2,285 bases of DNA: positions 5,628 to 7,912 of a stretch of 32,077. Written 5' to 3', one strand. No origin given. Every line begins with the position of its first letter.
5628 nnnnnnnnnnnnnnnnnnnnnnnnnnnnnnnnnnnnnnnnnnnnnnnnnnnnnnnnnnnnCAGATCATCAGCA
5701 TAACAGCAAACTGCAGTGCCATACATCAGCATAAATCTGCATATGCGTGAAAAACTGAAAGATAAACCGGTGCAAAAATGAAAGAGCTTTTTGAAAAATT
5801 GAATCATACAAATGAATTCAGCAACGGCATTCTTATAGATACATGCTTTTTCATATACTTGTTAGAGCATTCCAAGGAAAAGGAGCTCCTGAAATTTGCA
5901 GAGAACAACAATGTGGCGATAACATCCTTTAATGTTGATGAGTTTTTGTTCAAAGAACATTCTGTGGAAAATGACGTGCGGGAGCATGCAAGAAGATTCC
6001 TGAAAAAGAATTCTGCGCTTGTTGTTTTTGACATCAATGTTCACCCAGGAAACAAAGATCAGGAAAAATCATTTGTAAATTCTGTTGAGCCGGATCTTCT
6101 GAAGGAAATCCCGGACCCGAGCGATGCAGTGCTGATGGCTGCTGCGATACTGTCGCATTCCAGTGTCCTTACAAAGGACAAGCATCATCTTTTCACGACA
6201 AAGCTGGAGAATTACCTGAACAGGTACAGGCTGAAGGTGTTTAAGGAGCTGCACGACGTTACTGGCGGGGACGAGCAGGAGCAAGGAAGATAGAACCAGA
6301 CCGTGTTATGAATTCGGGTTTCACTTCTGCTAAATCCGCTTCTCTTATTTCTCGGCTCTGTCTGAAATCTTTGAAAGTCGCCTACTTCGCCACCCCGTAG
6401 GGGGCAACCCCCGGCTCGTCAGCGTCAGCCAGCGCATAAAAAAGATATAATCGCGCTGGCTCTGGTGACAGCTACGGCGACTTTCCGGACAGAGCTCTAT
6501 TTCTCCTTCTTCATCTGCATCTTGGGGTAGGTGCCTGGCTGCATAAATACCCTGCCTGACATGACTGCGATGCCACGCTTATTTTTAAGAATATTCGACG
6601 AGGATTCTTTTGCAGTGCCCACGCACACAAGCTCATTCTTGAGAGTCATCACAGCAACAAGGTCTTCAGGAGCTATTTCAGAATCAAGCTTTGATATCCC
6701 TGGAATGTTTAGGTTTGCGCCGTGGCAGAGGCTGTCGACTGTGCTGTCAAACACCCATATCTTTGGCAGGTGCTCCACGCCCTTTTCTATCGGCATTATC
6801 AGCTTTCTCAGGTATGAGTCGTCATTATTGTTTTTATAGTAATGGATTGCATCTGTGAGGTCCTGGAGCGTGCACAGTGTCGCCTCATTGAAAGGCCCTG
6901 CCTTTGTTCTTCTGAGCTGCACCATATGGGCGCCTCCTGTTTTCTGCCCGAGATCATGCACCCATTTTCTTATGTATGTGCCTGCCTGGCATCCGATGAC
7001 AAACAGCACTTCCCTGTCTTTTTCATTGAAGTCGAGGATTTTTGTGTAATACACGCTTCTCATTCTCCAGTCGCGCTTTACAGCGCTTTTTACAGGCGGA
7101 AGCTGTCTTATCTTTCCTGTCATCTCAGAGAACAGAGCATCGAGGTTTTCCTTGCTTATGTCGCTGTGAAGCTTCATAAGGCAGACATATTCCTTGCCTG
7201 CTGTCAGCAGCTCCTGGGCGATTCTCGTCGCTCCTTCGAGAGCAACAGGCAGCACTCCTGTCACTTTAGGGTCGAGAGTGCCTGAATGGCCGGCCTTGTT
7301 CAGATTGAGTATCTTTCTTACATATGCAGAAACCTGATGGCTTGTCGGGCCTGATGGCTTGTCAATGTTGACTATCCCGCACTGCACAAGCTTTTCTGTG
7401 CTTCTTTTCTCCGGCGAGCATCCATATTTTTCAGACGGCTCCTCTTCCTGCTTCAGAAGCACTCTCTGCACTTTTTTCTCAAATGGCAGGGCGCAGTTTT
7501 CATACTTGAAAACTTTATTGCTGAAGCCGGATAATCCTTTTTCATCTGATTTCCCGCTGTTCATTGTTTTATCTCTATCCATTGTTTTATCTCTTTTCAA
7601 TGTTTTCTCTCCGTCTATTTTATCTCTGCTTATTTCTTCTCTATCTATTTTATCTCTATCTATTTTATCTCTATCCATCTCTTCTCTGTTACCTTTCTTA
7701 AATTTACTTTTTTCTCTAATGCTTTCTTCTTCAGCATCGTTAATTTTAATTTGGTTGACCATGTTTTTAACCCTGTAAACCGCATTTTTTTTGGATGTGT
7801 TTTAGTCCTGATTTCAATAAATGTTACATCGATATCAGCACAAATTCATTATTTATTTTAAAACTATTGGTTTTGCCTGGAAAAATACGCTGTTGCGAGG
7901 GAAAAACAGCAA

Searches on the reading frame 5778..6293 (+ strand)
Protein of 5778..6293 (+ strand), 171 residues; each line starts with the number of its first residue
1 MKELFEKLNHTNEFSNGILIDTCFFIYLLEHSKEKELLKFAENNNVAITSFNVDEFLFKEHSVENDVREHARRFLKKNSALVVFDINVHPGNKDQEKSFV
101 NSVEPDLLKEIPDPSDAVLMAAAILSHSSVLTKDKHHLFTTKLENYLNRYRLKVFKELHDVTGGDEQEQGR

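Call 38: search_protein_families(library=pfam, proteins=[window:5778-6293:+], max_evalue=0.01)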
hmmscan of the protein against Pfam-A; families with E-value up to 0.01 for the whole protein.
window:5778-6293:+ (171 aa): 1 family
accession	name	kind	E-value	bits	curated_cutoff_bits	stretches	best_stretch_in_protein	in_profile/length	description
PF01850.27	PIN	-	3.5e-07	31.3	23.6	1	18-136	1-113/120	PIN domain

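Call 65: search_protein_families(library=padloc, proteins=[window:5778-6293:+], max_evalue=0.01)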
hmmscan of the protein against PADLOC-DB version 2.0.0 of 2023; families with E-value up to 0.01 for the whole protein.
window:5778-6293:+ (171 aa): 0 families

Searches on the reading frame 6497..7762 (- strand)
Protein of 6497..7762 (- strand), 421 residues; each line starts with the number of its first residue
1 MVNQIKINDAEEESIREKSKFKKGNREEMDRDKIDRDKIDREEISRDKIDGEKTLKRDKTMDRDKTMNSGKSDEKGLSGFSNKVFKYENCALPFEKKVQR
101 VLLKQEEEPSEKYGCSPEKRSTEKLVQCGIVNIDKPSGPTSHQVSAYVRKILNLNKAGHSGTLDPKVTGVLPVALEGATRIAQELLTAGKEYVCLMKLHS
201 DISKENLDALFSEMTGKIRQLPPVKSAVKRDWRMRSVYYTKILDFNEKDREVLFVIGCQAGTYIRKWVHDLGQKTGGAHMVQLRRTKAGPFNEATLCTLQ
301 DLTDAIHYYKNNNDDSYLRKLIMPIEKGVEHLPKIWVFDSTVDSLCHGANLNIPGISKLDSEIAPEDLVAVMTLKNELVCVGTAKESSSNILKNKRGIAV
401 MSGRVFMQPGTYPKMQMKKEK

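Call 6: search_protein_families(library=pfam, proteins=[window:6497-7762:-], max_evalue=0.001)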
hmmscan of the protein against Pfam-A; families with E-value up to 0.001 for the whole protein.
window:6497-7762:- (421 aa): 5 families
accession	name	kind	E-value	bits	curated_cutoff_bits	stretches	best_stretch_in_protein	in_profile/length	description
PF01509.24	TruB_N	-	6.4e-25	88.7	27.3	1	149-264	1-149/149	TruB family pseudouridylate synthase (N terminal domain)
PF16198.10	TruB_C_2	-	6e-21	74.8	29.3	1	265-329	1-65/66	tRNA pseudouridylate synthase B C-terminal domain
PF01472.26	PUA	-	8.9e-15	54.8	24.8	1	333-400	1-68/74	PUA domain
PF08068.17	DKCLD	-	1.3e-14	54.5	27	1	92-144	4-57/58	DKCLD (NUC011) domain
PF21238.2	Pus10_C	-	9.4e-08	32.3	27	1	179-270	113-205/232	Pus10, C-terminal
